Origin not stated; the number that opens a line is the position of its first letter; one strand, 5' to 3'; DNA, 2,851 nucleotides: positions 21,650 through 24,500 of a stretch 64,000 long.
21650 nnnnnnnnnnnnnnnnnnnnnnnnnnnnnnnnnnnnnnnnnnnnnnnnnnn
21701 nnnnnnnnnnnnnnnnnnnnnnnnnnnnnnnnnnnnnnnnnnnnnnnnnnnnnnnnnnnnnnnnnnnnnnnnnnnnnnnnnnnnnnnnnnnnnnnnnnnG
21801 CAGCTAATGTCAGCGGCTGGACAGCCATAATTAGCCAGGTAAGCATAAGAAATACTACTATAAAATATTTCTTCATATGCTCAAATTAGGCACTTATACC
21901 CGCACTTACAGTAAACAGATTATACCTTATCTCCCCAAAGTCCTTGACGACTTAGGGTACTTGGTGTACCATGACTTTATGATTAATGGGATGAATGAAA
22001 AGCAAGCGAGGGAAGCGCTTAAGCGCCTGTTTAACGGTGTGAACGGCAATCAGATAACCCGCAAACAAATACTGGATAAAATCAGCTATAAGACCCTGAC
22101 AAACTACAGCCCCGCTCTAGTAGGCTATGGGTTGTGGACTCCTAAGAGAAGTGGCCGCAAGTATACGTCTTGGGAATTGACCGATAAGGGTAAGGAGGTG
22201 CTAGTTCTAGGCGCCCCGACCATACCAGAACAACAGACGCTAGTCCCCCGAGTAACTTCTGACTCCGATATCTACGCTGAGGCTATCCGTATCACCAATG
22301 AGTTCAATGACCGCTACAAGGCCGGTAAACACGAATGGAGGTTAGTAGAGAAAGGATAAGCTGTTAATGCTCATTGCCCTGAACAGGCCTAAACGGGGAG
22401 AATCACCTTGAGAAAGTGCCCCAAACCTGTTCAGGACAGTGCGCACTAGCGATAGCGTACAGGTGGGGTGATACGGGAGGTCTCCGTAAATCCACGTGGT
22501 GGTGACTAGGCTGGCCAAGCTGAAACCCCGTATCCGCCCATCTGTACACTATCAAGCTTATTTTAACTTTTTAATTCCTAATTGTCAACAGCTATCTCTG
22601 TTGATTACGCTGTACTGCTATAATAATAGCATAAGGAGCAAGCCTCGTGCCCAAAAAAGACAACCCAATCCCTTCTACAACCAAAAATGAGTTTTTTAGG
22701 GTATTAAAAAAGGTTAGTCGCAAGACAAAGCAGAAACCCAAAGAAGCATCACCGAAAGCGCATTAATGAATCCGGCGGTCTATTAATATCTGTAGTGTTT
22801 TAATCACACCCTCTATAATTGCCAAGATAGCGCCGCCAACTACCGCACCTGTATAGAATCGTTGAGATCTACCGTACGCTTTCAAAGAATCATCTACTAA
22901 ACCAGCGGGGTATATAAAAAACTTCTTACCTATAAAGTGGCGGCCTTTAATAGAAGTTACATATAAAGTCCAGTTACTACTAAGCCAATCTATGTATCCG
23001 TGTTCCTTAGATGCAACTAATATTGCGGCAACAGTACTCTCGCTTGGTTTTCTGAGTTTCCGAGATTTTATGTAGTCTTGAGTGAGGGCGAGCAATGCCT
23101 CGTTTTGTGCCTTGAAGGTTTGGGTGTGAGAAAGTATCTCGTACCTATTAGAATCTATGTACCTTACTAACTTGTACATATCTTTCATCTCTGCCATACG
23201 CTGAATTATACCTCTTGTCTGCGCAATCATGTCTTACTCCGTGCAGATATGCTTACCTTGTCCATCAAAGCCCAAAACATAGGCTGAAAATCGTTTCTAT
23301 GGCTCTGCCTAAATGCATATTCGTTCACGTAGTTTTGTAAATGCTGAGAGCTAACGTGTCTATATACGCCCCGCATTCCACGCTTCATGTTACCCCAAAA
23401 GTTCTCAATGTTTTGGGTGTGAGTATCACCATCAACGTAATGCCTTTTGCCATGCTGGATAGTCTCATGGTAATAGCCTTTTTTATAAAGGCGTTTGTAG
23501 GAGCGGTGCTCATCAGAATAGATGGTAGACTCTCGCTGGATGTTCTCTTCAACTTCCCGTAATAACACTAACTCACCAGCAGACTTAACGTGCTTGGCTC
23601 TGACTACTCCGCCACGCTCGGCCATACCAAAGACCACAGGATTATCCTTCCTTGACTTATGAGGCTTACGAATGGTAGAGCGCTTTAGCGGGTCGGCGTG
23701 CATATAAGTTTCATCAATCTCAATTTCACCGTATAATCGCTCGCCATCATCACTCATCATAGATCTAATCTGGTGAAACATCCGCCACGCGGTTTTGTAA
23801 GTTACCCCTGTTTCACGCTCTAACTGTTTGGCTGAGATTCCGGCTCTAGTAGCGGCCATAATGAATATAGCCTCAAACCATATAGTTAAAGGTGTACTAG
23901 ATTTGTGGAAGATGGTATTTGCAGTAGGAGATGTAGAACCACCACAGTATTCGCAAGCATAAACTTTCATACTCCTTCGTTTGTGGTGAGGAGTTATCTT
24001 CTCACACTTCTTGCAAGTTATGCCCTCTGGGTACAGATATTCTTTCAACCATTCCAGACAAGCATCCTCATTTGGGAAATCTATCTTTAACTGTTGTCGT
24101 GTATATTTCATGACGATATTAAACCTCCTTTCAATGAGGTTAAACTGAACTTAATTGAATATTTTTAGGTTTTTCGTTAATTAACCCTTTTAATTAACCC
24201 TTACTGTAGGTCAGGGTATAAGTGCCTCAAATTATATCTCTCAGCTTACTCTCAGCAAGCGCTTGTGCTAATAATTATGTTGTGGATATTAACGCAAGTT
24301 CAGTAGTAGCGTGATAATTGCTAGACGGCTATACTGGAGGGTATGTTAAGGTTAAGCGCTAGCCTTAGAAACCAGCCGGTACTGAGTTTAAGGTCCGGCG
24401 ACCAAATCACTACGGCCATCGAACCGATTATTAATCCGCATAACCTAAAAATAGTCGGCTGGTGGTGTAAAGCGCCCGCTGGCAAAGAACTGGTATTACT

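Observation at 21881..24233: Fresh IS1595-family insertion with passenger genes, landed 4 nt upstream of the lamin-tail-domain gene start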

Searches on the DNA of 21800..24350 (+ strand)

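Call 6: search_rna_families(source=window, start=21800, end=24350, threshold=evalue, max_evalue=10, show_alignments=2)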
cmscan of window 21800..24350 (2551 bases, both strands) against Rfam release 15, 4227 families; matches with E-value up to 10: 1.
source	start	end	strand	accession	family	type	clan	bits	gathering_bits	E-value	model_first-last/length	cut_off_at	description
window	22254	22465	-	RF02113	DLG2-AS1_2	Gene; lncRNA;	-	12.8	70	3.8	1-215/215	no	DLG2 antisense RNA 1 conserved region 2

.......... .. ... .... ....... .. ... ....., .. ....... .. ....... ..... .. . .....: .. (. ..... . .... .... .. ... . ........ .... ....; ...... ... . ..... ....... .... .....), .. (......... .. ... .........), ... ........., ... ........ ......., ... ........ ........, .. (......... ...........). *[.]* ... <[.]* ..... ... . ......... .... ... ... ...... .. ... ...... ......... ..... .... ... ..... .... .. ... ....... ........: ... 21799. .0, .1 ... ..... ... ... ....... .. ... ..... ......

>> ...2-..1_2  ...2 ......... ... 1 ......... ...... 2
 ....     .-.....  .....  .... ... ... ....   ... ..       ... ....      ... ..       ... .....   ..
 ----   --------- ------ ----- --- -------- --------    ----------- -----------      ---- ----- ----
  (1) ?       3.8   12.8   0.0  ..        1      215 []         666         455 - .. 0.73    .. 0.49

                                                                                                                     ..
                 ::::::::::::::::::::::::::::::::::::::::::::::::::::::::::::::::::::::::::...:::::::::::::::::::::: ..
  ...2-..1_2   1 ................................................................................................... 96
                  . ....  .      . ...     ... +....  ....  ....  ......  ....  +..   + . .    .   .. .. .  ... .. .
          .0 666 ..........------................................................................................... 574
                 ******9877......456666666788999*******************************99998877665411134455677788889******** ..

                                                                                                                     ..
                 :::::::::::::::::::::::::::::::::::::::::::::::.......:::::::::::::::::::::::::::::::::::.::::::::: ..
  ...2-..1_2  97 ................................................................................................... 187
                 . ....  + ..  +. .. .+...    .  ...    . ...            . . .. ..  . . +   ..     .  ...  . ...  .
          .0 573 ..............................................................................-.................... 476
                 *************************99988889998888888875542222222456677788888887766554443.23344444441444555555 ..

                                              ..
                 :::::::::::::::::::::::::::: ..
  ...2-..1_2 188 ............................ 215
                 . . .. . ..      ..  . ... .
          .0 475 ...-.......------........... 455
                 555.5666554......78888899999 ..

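Call 59: search_dna_similar(query=window:21889-24226:+, collection=plasmids, mode=distant, max_rows=10)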
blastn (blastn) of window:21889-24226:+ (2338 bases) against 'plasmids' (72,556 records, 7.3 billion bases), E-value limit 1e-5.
Records with a match: 1; places in all: 2; records where one place covers at least 80% of the query: 0.
Best place of each record, by identity: 60-80% 1.
By first word of the organism name: Candidatus 1.
By predicted mobility (MOB-suite, as given by PLSDB): non-mobilizable 1.
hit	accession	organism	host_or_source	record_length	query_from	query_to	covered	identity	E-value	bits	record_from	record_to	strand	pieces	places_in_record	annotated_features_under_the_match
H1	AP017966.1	Candidatus Megaera polyxenophila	-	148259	1421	1542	5%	71.3%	2e-6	64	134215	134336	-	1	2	transposase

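Call 87: build_rna_model(alignment_id=A6)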
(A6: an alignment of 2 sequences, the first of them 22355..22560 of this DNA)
Model R1 built from alignment A6 (2 sequences, 221 columns); structure: RNAalifold consensus.
model positions 221; base pairs 55; branch points 1; effective number of sequences 1.11; information 0.59 bits per position. Calibrated on 0.2 Mb of random sequence (short: E-values are rough).
structure used (alignment columns):
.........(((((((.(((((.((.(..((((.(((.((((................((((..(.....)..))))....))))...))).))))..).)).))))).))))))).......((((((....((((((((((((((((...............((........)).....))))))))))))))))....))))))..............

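Call 88: search_with_rna_model(model_id=R1, sources=[window, L031, L032, L034, L036, L038, L039, L040, L041, L042, L043, L044, L045, L046, L047, L048, L049, L050, L051, L052, L053, L054, L055], max_evalue=1, show_alignments=4)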
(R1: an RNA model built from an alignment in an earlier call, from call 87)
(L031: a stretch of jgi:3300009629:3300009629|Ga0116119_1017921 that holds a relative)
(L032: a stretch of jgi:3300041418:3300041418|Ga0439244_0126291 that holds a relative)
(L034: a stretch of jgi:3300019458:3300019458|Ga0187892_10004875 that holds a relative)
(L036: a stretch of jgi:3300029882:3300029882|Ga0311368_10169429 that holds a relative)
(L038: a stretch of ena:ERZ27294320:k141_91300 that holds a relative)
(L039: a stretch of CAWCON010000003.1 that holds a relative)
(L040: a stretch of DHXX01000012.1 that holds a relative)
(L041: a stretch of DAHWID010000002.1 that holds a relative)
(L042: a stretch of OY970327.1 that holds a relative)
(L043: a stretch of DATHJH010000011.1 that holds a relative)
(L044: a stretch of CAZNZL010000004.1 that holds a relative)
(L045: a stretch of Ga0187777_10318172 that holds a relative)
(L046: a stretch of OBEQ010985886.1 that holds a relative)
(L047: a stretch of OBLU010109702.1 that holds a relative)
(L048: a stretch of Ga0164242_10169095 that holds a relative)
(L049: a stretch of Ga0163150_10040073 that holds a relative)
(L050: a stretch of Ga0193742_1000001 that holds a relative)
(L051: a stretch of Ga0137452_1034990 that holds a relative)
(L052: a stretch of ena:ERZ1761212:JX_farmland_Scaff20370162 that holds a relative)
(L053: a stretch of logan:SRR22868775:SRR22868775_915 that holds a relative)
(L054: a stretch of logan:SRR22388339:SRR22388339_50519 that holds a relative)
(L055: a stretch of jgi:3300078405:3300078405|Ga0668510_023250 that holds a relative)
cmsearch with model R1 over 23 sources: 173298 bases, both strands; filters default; matches with E-value up to 1: 9.
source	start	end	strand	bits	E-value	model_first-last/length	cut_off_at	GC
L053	5045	5255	+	246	1.4e-64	1-221/221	no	0.49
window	22351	22563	-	241.6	2.1e-63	1-221/221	no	0.52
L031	621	833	-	241.6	2.1e-63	1-221/221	no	0.52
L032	438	650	-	241.6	2.1e-63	1-221/221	no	0.52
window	22441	22571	+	32.9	4e-07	1-221/221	no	0.52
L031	711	841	+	32.9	4e-07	1-221/221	no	0.52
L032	528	658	+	32.9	4e-07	1-221/221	no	0.52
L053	5055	5158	-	31.6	9e-07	11-115/221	no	0.56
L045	1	30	-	20.4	0.00092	1-30/221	3'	0.43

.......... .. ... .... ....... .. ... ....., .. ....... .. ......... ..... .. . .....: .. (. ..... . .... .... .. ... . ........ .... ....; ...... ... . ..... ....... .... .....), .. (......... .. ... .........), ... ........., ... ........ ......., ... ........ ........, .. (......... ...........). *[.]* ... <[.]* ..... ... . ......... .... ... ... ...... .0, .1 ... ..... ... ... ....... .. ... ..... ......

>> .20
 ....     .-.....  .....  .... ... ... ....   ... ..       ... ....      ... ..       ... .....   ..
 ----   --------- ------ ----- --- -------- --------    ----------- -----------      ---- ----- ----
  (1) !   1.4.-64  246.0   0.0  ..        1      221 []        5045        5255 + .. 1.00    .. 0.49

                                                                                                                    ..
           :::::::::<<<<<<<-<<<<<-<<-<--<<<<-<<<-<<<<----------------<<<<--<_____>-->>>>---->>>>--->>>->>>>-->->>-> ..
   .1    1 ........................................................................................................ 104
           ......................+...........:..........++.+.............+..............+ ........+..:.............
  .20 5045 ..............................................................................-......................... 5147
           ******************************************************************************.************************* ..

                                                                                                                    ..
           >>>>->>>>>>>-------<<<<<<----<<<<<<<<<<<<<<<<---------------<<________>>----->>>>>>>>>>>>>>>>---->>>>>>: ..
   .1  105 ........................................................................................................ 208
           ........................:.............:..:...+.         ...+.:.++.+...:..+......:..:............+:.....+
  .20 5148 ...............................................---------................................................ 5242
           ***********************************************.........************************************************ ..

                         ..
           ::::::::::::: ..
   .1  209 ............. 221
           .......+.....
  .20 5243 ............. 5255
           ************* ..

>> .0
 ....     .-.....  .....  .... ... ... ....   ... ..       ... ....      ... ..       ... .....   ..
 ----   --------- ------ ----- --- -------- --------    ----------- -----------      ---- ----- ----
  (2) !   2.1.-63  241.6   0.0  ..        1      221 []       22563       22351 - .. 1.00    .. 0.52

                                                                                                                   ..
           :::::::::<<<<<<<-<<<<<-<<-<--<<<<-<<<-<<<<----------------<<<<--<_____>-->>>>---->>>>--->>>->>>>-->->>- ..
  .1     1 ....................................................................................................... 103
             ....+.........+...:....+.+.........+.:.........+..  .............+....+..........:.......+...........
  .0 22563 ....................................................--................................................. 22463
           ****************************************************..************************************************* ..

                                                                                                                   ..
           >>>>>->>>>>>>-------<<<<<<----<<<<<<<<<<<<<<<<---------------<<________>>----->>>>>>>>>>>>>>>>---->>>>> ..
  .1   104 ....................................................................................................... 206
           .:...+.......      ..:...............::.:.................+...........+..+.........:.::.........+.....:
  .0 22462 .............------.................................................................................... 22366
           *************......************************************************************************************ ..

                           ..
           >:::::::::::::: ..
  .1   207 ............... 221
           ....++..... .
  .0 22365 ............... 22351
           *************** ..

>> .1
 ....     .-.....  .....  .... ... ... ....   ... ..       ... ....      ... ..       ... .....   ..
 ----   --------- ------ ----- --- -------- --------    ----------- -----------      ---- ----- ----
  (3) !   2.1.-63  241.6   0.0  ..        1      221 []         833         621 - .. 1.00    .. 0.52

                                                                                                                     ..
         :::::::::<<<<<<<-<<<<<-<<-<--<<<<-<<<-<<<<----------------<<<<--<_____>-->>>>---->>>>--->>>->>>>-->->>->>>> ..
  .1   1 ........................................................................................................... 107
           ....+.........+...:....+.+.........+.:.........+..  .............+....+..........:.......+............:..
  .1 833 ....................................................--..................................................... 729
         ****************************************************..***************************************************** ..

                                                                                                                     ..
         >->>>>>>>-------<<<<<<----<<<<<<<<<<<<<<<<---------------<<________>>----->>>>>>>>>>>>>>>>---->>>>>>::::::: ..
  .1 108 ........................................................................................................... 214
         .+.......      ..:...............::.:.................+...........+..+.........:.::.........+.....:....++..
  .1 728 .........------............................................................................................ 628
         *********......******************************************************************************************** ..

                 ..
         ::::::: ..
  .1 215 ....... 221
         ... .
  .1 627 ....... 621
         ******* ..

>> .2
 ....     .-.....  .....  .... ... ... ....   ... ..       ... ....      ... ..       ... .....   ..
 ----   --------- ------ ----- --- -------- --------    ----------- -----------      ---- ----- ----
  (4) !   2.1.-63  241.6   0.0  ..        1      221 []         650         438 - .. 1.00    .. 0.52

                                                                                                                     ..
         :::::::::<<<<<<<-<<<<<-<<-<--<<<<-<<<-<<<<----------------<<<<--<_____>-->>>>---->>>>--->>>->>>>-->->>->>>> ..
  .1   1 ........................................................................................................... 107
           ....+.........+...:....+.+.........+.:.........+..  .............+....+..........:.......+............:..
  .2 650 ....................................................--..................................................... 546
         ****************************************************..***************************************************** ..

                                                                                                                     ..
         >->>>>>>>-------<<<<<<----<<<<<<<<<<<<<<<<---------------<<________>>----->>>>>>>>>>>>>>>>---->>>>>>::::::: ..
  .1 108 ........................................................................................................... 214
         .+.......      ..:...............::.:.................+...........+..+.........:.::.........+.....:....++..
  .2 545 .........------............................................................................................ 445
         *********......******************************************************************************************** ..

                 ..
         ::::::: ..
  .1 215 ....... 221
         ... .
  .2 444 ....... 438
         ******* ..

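Call 111: search_rna_families(sources=[L040, L042, L044, L048, L053, L052], threshold=evalue, max_evalue=0.1)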
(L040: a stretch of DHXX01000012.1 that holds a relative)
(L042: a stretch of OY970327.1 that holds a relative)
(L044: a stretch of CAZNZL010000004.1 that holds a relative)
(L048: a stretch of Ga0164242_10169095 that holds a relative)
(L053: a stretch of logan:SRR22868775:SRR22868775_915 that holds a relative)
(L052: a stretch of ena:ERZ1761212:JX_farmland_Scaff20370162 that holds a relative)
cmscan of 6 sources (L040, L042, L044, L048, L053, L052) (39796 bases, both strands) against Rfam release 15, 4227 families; matches with E-value up to 0.1: 1.
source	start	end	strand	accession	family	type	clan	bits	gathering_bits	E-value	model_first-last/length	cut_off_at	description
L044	5000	5091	+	RF00513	Trp_leader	Cis-reg; leader;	-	29.4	41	0.042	1-100/100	no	Tryptophan operon leader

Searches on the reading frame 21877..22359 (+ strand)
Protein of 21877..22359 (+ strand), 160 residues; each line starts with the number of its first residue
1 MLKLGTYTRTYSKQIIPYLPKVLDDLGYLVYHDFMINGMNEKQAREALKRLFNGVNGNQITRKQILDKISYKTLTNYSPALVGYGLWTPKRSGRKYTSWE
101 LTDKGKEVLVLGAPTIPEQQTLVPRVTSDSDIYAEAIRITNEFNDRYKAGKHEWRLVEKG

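Call 7: search_protein_families(library=pfam, proteins=[window:21877-22359:+], max_evalue=1)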
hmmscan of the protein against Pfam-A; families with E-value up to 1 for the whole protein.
window:21877-22359:+ (160 aa): 0 families

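Call 11: search_protein_families(library=ncbifam, proteins=[window:21877-22359:+], max_evalue=1)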
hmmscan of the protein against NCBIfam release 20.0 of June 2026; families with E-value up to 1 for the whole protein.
window:21877-22359:+ (160 aa): 2 families
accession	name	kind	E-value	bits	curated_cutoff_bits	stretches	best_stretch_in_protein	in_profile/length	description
NF047360.1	tail_chap_PVL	equivalog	0.061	13.6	25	1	42-75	42-74/86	phage tail assembly chaperone G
NF053610.1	Sso10a_fam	subfamily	0.078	13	60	1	68-109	28-64/64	Sso10a family chromatin protein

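Call 12: search_protein_families(library=phrogs, proteins=[window:21877-22359:+], max_evalue=1)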
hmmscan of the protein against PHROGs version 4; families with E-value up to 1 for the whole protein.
window:21877-22359:+ (160 aa): 1 family
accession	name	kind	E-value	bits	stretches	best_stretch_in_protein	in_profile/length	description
phrog_948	-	unknown function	0.13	13.7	0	37-65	94-122/135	-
